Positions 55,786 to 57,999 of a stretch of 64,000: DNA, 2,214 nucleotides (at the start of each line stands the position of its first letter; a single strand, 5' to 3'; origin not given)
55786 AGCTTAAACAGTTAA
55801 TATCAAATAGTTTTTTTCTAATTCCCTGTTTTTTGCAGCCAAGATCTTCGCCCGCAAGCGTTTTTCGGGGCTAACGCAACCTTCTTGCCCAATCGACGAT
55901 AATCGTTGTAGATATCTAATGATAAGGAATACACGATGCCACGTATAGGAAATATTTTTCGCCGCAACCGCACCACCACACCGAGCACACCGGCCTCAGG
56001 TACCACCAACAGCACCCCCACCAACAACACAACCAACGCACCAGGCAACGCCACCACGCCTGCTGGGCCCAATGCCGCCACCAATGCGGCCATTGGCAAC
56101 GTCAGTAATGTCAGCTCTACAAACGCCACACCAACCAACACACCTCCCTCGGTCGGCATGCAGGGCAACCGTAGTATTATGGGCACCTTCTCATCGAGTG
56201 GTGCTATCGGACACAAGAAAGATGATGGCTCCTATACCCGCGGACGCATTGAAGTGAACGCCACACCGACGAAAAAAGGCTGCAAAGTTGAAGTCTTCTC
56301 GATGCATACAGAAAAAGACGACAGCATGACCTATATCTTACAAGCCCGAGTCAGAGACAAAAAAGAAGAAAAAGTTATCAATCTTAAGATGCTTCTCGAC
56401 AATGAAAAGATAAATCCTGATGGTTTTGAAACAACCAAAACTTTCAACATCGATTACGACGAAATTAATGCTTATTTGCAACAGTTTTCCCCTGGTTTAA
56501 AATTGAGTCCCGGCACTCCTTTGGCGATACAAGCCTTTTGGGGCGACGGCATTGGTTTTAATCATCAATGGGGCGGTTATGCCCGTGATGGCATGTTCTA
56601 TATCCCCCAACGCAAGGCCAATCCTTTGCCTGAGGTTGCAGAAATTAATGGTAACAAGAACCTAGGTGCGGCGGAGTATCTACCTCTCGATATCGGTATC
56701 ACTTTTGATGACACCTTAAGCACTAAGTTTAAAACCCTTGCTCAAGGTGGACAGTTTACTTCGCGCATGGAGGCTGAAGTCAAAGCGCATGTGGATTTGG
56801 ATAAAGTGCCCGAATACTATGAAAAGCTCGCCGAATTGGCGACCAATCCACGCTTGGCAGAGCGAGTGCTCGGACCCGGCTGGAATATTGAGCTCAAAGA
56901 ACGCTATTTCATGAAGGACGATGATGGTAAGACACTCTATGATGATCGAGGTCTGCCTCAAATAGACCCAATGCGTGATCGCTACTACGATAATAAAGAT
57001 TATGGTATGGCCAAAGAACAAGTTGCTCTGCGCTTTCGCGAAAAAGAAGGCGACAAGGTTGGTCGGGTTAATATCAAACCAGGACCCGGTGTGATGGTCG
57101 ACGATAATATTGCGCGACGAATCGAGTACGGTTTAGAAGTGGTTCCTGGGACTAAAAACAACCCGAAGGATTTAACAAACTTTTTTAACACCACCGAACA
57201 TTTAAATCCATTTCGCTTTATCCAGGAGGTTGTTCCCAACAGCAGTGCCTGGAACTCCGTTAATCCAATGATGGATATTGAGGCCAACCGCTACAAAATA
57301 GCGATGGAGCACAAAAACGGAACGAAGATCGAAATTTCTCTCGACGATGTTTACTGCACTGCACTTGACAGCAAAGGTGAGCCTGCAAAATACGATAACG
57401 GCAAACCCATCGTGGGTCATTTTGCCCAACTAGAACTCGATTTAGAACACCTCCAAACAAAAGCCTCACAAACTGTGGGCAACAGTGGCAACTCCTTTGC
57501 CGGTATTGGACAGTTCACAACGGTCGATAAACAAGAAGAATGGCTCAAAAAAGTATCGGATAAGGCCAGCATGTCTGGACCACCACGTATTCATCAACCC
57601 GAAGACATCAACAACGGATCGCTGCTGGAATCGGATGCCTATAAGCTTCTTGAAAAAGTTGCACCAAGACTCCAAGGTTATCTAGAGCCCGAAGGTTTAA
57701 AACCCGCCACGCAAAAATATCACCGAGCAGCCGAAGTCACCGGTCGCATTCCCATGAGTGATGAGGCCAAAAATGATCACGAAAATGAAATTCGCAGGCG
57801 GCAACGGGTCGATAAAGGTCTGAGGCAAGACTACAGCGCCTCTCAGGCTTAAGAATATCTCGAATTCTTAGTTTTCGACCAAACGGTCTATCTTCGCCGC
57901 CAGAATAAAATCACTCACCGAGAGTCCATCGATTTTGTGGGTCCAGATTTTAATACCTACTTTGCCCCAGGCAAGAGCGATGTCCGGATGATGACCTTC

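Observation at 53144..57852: Tandem pair of paralogous effector-like proteins with low-complexity linkers and a shared novel C-terminal module, between dnaE and PCD/gltA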

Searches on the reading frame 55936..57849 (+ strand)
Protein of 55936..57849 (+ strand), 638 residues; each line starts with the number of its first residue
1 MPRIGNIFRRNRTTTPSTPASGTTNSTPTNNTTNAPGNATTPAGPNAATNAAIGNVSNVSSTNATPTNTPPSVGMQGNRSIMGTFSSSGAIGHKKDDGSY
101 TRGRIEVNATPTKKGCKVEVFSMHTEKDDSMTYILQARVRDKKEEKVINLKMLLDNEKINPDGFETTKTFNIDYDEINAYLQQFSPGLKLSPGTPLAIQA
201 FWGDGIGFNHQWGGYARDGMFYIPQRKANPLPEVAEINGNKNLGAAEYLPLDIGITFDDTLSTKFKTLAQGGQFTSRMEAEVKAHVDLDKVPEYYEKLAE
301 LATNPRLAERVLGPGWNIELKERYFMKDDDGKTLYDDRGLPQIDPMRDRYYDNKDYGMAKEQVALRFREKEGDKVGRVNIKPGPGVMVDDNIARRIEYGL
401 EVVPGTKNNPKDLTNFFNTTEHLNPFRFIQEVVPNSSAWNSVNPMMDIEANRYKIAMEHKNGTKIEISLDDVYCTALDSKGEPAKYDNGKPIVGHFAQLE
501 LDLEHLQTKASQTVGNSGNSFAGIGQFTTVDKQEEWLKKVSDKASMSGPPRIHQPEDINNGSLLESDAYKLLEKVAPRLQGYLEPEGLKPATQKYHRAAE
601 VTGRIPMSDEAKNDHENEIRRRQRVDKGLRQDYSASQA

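Call 4: search_protein_families(library=pfam, proteins=[window:55936-57849:+], max_evalue=1)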
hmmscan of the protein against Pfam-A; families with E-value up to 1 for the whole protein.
window:55936-57849:+ (638 aa): 1 family
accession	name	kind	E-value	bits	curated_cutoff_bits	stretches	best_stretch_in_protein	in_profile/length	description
PF01928.26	CYTH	-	0.078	13.2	23.2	1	340-374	29-63/179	CYTH domain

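Call 5: search_protein_families(library=ncbifam, proteins=[window:55936-57849:+], max_evalue=1)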
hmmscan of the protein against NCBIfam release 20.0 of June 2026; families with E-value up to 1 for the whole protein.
window:55936-57849:+ (638 aa): 0 families

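Call 6: search_solved_structures(query=window:55936-57849:+, max_evalue=10)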
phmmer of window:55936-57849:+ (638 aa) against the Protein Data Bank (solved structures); distinct sequences matched with E-value up to 10: 2.
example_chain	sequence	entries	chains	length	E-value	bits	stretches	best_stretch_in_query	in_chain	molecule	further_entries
6fhw_A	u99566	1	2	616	4.7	9.2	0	146-220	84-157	Glucoamylase P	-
6xp5_I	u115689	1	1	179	9.6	8.1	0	19-70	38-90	Mediator of RNA polymerase II transcription subunit 9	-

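Call 7: find_homologous_proteins(query=window:56218-57849:+, max_evalue=0.001)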
Query window:56218-57849:+ (544 aa): 30 proteins with E <= 0.001 among 8000 candidates.
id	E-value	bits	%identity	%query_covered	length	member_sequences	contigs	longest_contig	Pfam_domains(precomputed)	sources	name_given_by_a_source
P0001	0.0e+0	1202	95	100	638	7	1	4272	-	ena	-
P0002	0.0e+0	1125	88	100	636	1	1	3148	-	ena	-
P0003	0.0e+0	1096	87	100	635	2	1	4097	-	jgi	-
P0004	2.2e-167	577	52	92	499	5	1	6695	-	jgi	-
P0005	7.2e-128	446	43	97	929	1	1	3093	-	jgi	jgi:hypothetical protein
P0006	3.0e-110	388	40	94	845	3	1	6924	-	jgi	-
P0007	1.5e-109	386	39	92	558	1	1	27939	-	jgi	jgi:hypothetical protein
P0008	6.5e-103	364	39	97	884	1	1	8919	-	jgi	jgi:hypothetical protein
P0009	1.7e-96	343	37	99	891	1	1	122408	-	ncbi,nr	ncbi:MAG: hypothetical protein IT381_25490 [Deltaproteobacteria bacterium]|nr:hypothetical protein [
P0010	2.2e-78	283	34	98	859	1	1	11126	-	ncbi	-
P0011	6.3e-62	229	32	85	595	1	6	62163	-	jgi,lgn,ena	-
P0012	9.5e-61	225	40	65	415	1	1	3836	-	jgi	jgi:hypothetical protein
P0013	1.5e-54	204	31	80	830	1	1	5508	-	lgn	-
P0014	5.4e-53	199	32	70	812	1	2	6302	-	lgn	-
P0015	9.7e-51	192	31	70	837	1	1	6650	-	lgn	-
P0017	8.6e-50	189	32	70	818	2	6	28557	-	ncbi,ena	-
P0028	7.7e-43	166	29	91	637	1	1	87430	-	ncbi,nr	ncbi:MAG: hypothetical protein IT383_28440 [Deltaproteobacteria bacterium]|nr:hypothetical protein [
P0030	1.5e-38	151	27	91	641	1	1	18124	-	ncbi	-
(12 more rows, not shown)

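Call 12: search_protein_families(library=pfam, alignment_id=A1, max_evalue=1)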
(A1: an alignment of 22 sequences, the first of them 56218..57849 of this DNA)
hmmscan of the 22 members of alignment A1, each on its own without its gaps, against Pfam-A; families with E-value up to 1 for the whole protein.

A. member 1, window:56218-57849:+ (544 aa): 1 family
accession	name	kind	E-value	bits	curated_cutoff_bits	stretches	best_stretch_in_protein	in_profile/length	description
PF01928.26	CYTH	-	0.054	13.7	23.2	1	246-280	29-63/179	CYTH domain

B. families by the number of members that match (of 22 scanned): 4 families
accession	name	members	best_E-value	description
PF01928.26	CYTH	11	5.6e-05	CYTH domain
PF18751.7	Ploopntkinase3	1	0.031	P-loop Nucleotide Kinase3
PF12158.14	DUF3592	1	0.075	Domain of unknown function (DUF3592)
PF00435.27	Spectrin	1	0.18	Spectrin repeat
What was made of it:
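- On YgiF-type TTM-CHAD proteins: No CHAD hit in Pfam or NCBIfam (calls 4, 5, 12).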

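Call 13: search_solved_structures(query=A1, max_evalue=10, show_alignments=3)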
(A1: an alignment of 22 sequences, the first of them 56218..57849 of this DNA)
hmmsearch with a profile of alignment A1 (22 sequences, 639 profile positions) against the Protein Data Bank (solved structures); distinct sequences matched with E-value up to 10: 4.
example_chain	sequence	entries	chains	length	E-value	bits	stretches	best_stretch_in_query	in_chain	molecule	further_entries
9plq_A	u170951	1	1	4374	1.4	11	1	9-133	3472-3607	E3 ubiquitin-protein ligase HUWE1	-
9plr_A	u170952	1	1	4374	1.4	11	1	9-133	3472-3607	E3 ubiquitin-protein ligase HUWE1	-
7jq9_A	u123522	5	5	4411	1.4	11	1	9-133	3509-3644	E3 ubiquitin-protein ligase HUWE1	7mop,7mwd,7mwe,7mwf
7uol_D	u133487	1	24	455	8.9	8.4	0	10-113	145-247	Dihydrolipoyllysine-residue succinyltransferase component of 2-oxoglutarate dehydrogenase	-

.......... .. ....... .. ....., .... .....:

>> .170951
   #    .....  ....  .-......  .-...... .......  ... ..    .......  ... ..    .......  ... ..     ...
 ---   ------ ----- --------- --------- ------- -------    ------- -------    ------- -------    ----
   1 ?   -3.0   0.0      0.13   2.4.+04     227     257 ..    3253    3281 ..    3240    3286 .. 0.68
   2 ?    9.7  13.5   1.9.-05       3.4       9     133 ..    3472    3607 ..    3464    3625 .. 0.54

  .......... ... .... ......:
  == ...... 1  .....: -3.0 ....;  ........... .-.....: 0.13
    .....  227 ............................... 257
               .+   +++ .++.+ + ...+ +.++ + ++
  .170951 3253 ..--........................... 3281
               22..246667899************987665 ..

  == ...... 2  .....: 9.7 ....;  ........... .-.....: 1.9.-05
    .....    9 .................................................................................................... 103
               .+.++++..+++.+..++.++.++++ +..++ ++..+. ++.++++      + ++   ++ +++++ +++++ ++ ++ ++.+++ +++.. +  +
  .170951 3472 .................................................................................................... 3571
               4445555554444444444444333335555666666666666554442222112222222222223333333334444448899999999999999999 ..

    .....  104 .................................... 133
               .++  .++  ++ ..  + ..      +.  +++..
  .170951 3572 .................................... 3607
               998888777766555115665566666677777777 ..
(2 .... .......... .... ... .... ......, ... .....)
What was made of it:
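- Tried and rejected: PDB sequence searches with B and with the family profile returned only low-complexity noise such as HUWE1 (calls 6, 13).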

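Call 14: find_encoding_contigs(protein=P0009, flank=10000, max_places=3)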
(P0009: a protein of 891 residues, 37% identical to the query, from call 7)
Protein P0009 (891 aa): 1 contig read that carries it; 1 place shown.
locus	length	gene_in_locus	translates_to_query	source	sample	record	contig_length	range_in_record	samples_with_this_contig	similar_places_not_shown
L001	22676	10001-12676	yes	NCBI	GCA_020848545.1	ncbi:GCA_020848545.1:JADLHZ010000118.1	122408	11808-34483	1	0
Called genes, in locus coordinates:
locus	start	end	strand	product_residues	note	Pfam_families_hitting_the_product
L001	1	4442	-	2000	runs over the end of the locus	PF13415:Beta-prop_FBX42 (weak), PF24681:Kelch_KLHDC2_KLHL20_DRC7, PF24981:Beta-prop_ATRN-LZTR1, PF13415:Beta-prop_FBX42, PF13854:Kelch_HCF (weak), PF24681:Kelch_KLHDC2_KLHL20_DRC7, PF13415:Beta-prop_FBX42, PF24681:Kelch_KLHDC2_KLHL20_DRC7, +5 more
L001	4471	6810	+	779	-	PF17191:RecG_wedge, PF01336:tRNA_anti-codon, PF00270:DEAD, PF04851:ResIII, PF00271:Helicase_C, PF22590:Cas3-like_C_2 (weak), PF19833:RecG_dom3_C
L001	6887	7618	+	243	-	PF00578:AhpC-TSA, PF08534:Redoxin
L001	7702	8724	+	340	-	PF13421:Band_7_1, PF01145:Band_7, PF05120:GvpG (faint), PF09851:SHOCT (weak)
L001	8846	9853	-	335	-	PF07238:PilZ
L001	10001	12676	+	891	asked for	-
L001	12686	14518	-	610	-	PF13505:OMP_b-brl, PF02412:TSP_3 (faint), PF00691:OmpA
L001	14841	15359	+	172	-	PF07963:N_methyl, PF14245:Pilin_PilA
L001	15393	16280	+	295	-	-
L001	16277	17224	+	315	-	PF00005:ABC_tran, PF13304:AAA_21 (faint)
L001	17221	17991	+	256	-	PF12679:ABC2_membrane_2, PF12698:ABC2_membrane_3 (weak)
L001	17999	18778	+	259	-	PF13620:CarboxypepD_reg (faint)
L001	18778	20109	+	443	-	-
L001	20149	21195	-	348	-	-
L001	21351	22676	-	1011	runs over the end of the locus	PF00595:PDZ, PF13180:PDZ_2, PF17820:PDZ_6, PF03572:Peptidase_S41, PF07705:CARDB (faint)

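Call 15: find_encoding_contigs(protein=P0028, flank=10000, max_places=3)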
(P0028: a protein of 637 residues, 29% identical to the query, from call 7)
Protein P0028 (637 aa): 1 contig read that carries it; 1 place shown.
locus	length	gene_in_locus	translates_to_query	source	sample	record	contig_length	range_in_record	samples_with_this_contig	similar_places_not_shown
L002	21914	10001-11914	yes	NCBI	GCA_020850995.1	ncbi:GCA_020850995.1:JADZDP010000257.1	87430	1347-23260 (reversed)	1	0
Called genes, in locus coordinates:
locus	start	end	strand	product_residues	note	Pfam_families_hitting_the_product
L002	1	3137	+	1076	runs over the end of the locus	PF00501:AMP-binding, PF13193:AMP-binding_C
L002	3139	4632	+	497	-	PF00501:AMP-binding, PF13193:AMP-binding_C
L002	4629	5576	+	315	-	PF04909:Amidohydro_2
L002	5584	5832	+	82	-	PF00550:PP-binding (weak)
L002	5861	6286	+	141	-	PF00583:Acetyltransf_1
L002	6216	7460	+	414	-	PF01571:GCV_T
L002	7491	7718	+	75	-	-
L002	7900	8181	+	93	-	-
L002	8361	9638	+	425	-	PF00069:Pkinase, PF01636:APH (faint), PF07714:PK_Tyr_Ser-Thr, PF03109:ABC1 (weak), PF17667:Pkinase_fungal (faint)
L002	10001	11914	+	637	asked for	-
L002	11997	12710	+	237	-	PF07238:PilZ, PF00072:Response_reg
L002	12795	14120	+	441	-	PF00535:Glycos_transf_2, PF26629:GT2_TM_C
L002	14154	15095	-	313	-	PF00535:Glycos_transf_2, PF13641:Glyco_tranf_2_3 (weak)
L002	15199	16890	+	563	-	-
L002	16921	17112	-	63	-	-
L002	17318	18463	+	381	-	-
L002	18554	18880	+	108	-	-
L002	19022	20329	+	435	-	-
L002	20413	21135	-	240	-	-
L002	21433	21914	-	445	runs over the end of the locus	PF04389:Peptidase_M28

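Call 16: find_encoding_contigs(protein=P0011, flank=10000, max_places=3)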
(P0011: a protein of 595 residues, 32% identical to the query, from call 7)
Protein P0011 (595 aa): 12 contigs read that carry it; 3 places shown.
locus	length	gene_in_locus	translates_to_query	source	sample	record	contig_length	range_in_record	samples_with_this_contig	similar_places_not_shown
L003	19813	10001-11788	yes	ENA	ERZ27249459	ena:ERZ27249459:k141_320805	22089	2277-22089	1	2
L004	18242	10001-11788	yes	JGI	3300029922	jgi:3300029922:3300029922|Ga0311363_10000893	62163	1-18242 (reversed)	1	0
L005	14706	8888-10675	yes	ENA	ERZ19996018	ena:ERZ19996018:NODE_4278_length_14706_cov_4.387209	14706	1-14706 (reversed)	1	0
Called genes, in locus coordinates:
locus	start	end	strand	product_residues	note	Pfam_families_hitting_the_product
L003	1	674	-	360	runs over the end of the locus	PF01098:FTSW_RODA_SPOVE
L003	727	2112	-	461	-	PF13241:NAD_binding_7 (faint), PF21377:MurD_N (weak), PF21799:MurD-like_N, PF08245:Mur_ligase_M, PF02875:Mur_ligase_C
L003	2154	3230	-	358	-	PF00953:Glycos_transf_4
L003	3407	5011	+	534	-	PF00082:Peptidase_S8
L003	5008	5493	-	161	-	-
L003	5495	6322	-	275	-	PF09825:BPL_N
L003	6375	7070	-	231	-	PF00625:Guanylate_kin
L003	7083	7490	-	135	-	-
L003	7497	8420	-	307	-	PF00149:Metallophos (faint)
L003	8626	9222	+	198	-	-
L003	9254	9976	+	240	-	-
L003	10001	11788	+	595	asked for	-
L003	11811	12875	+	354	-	-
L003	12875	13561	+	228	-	-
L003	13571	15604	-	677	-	PF00226:DnaJ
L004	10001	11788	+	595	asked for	-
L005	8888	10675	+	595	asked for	-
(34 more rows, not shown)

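Call 22: find_related_loci(query=A2, collection=genome_contigs, flank=10000)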
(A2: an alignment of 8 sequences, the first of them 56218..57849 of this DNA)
Query A2 (544 aa) in genome_contigs; peptide patterns used: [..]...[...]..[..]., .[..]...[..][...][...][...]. (x = any residue, [..] = any of these).
147 stretches matched a pattern; 3 encode a relative of the query (tblastn E <= 1e-3); 3 distinct loci.
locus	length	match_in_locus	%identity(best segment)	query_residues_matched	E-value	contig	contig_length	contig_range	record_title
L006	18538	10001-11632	97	1-544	0e+0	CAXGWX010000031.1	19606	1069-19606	MAG TPA_asm: uncultured Bdellovibrionales bacterium isolate ERR594338_concoct_189 genome assembly, contig: ERZ11848501.4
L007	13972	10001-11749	38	3-543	4e-117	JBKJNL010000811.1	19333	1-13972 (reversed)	MAG: Myxococcota bacterium isolate ant_bin.371 k117_1889483, whole genome shotgun sequence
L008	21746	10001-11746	37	1-539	1e-106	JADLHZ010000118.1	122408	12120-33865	MAG: Deltaproteobacteria bacterium isolate SJ496 c_000001329096, whole genome shotgun sequence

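Call 23: predict_structure(alignment_id=A1)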
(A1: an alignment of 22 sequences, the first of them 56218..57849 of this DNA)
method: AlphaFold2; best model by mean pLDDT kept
length: 544 residues; sequences in the alignment: 22
mean_pLDDT: 82.5   pTM: 0.70
mean pLDDT of the five models: 82.5, 82.4, 81.8, 80.3, 79.6
residues with pLDDT >= 90: 253; 70-90: 204; 50-70: 45; < 50: 42
segments of 3 or more residues with pLDDT < 50: 140-153, 412-429, 537-544
pLDDT, mean of each block of 10 residues (from residue 1): 80 84 92 91 79 89 89 94 93 77 86 71 73 62 31 61 79 90 89 93 95 95 91 93 88 92 95 78 91 78 92 90 83 87 89 95 90 95 93 93 92 43 38 82 84 69 73 85 93 91 96 90 81 49 35
secondary structure, 60 per line:
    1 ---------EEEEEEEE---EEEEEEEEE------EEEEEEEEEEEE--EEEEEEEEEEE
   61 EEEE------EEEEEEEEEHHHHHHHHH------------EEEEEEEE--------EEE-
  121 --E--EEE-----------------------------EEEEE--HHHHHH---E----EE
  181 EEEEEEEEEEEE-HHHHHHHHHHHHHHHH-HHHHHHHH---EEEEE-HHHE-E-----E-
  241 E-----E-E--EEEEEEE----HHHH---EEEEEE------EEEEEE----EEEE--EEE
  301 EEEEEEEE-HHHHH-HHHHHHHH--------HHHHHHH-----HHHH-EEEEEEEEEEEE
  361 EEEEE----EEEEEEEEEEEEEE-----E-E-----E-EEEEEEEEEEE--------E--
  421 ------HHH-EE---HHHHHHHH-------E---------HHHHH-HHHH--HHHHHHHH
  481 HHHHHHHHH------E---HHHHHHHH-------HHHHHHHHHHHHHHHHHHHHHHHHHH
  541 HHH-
elements in order: E10-17 E21-29 E36-47 E50-64 E71-79 H80-88 E101-108 E117-119 E126-128 E158-162 H165-170 E179-192 H194-209 H211-218 E222-226 E252-258 H263-266 E270-275 E282-287 E292-295 E298-308 H310-314 H316-323 H332-338 H344-347 E349-365 E370-383 E399-409 H436-443 H461-465 H467-470 H473-489 H500-507 H515-543
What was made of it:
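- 57505..57846 (+): B C-terminal helical tail (aa 524-637). AF2 helices at fragment residues 436-543 (call 23).
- On CYTH / triphosphate tunnel metalloenzyme superfamily: AF2 model pLDDT 82.5 (call 23).
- FOLD: AF2 model pLDDT 82.5, pTM 0.70 (call 23).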
